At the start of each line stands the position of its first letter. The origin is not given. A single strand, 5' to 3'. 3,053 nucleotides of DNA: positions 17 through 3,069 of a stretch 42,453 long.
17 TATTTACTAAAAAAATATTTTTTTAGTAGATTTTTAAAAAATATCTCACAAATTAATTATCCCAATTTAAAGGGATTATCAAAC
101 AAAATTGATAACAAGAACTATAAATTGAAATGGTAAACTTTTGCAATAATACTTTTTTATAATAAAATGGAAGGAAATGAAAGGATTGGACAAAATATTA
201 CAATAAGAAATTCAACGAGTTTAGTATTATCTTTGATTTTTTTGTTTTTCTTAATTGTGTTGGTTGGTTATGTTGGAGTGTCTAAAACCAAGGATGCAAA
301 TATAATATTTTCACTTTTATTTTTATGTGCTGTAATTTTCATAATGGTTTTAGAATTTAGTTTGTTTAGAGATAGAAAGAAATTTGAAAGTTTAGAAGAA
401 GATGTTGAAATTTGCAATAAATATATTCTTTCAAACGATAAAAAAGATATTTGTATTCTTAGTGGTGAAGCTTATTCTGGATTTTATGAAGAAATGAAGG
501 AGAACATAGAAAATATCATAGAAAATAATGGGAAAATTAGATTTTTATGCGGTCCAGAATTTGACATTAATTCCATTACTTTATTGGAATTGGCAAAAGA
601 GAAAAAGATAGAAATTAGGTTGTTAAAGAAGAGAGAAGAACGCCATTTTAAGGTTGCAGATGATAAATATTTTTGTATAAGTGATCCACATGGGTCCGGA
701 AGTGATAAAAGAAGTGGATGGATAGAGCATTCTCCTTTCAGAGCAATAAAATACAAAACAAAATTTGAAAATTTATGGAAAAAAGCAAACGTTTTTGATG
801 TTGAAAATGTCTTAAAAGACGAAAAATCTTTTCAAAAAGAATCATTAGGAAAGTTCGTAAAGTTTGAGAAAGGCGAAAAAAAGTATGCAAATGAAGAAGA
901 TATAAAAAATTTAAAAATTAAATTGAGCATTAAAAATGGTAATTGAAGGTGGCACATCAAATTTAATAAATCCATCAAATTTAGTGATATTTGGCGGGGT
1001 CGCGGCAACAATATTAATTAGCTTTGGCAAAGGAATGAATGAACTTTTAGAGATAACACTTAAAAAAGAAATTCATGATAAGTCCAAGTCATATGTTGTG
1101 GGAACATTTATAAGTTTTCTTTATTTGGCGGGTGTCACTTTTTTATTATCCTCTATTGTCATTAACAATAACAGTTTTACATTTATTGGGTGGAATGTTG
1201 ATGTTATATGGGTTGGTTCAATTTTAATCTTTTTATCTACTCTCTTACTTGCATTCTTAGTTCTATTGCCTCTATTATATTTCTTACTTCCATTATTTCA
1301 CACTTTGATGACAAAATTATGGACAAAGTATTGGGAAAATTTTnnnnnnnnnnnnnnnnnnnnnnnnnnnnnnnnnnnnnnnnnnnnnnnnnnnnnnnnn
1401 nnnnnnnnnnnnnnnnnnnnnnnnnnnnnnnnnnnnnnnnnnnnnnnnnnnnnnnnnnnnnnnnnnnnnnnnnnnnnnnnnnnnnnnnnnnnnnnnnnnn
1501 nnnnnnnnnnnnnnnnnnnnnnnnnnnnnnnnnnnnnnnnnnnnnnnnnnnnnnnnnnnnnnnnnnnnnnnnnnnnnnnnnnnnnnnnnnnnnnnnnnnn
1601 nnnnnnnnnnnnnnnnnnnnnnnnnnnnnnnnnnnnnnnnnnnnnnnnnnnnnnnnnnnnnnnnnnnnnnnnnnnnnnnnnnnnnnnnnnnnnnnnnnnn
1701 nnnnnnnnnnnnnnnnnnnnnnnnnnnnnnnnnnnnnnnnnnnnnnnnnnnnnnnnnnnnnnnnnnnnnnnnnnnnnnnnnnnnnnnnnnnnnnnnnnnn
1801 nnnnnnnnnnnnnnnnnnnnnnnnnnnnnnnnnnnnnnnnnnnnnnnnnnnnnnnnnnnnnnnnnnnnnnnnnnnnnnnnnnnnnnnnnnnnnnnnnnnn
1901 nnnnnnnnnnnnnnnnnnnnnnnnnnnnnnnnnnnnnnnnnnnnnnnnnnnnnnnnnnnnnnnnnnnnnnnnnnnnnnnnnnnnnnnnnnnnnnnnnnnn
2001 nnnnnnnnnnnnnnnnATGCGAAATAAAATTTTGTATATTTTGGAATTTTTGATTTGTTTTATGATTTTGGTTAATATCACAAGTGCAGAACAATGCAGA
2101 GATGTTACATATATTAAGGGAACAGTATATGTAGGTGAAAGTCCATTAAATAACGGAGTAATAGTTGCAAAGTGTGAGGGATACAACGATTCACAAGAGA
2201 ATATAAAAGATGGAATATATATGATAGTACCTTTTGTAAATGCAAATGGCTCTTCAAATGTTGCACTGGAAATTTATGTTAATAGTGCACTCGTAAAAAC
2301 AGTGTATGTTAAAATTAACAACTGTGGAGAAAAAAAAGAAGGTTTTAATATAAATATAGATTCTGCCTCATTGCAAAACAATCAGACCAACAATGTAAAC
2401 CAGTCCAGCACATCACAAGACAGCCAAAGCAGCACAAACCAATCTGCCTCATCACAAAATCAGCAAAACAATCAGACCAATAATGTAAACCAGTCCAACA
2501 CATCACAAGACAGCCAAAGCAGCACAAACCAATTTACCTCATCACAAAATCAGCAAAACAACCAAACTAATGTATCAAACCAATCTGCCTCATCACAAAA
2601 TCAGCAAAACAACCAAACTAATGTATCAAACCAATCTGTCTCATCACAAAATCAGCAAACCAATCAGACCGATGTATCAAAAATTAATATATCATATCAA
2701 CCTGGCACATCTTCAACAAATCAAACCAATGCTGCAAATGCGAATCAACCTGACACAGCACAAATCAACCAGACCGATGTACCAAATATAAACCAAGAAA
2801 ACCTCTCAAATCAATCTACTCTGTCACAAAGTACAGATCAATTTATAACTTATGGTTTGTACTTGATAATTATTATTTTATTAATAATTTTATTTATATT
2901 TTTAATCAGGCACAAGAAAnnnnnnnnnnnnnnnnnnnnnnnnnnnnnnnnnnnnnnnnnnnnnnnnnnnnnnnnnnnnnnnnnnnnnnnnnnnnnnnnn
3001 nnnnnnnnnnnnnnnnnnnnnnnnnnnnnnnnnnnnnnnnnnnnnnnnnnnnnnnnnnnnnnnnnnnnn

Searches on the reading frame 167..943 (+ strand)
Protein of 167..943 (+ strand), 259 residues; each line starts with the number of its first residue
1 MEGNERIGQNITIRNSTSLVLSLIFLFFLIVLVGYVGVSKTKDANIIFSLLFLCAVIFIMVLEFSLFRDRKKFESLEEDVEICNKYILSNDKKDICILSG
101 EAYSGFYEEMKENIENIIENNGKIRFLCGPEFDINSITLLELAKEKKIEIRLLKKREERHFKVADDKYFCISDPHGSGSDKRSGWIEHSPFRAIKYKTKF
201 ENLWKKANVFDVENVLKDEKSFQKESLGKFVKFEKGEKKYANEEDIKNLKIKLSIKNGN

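Call 9: search_protein_families(library=pfam, proteins=[window:167-943:+], max_evalue=0.1)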
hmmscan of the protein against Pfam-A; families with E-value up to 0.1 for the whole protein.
window:167-943:+ (259 aa): 2 families
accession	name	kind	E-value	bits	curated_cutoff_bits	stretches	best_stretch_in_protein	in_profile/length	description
PF00335.26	Tetraspanin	-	0.013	15.6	32.1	1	16-66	43-93/225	Tetraspanin family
PF20226.3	DUF6585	-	0.072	12.9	27.7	0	12-63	20-74/249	Family of unknown function (DUF6585)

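Call 51: search_protein_families(library=ncbifam, proteins=[window:167-943:+], max_evalue=1)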
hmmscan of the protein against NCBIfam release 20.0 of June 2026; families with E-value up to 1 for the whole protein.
window:167-943:+ (259 aa): 4 families
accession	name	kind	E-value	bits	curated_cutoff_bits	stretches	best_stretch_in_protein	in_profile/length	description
NF041560.1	T6SS_Burk_ExIF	subfamily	0.015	15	90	1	12-79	128-197/234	putative type VI secretion system effector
NF047405.1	SensHisKinSapS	equivalog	0.017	14.5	550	1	14-121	8-116/341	two-component system sensor histidine kinase SapS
NF041503.1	WZX_like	subfamily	0.027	13.5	300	1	16-67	136-187/429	O-unit flippase-like protein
TIGR03758.1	conj_TIGR03758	hypoth_equivalog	0.79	9.9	42.7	0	17-67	24-75/76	TIGR03758 family integrating conjugative element protein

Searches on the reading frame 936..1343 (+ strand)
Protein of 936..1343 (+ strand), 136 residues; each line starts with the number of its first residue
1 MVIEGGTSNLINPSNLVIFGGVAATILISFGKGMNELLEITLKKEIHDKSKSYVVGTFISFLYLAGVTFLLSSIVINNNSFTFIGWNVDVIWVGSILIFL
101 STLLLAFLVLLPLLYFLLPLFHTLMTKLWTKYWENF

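Call 9: search_protein_families(library=pfam, proteins=[window:936-1343:+], max_evalue=0.1)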
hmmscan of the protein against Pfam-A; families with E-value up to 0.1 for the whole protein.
window:936-1343:+ (136 aa): 0 families

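Call 51: search_protein_families(library=ncbifam, proteins=[window:936-1343:+], max_evalue=1)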
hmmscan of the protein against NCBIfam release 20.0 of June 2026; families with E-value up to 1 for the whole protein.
window:936-1343:+ (136 aa): 2 families
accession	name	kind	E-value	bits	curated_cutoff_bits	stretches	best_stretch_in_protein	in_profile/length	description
NF010050.0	PRK13526.1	equivalog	0.038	13.7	181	1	15-91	72-142/179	glutamine amidotransferase subunit PdxT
NF005383.1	PRK06926.1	equivalog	0.97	8.4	394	1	13-61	39-89/271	flagellar motor protein MotP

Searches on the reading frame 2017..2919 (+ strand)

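Call 9: search_protein_families(library=pfam, proteins=[window:2017-2919:+], max_evalue=0.1)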
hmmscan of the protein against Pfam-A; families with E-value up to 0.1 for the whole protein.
window:2017-2919:+ (301 aa): 1 family
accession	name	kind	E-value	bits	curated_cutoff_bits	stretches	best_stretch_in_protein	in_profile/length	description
PF02009.21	RIFIN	-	0.0014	19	32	1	181-297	194-306/327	Rifin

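Call 51: search_protein_families(library=ncbifam, proteins=[window:2017-2919:+], max_evalue=1)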
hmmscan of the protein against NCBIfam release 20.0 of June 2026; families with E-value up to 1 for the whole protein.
window:2017-2919:+ (301 aa): 7 families
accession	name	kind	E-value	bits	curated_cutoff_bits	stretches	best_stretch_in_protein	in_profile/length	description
TIGR00437.1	feoB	equivalog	0.019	13.7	315.65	1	81-296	88-265/594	ferrous iron transport protein B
TIGR03022.1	WbaP_sugtrans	subfamily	0.19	11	403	1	175-300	163-288/456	undecaprenyl-phosphate galactose phosphotransferase WbaP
NF043060.1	MAP_0585_fam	equivalog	0.21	11.5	170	1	119-253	50-194/319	MAP_0585 family protein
NF041198.1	UshA_like_PCGU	equivalog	0.22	10.1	275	1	90-249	243-396/519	UshA-like (seleno)protein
NF040674.1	CPBP_fam_MrtP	equivalog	0.28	10.6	250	1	131-225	131-238/354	myxosortase MrtP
NF040691.1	MtrAB_MtrB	equivalog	0.36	9.8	450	1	124-294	42-208/507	MtrAB system histidine kinase MtrB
NF047351.1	lipase_YSIRK_Sa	exception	0.51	8.6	650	1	120-262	48-190/704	YSIRK-targeted triacylglycerol lipase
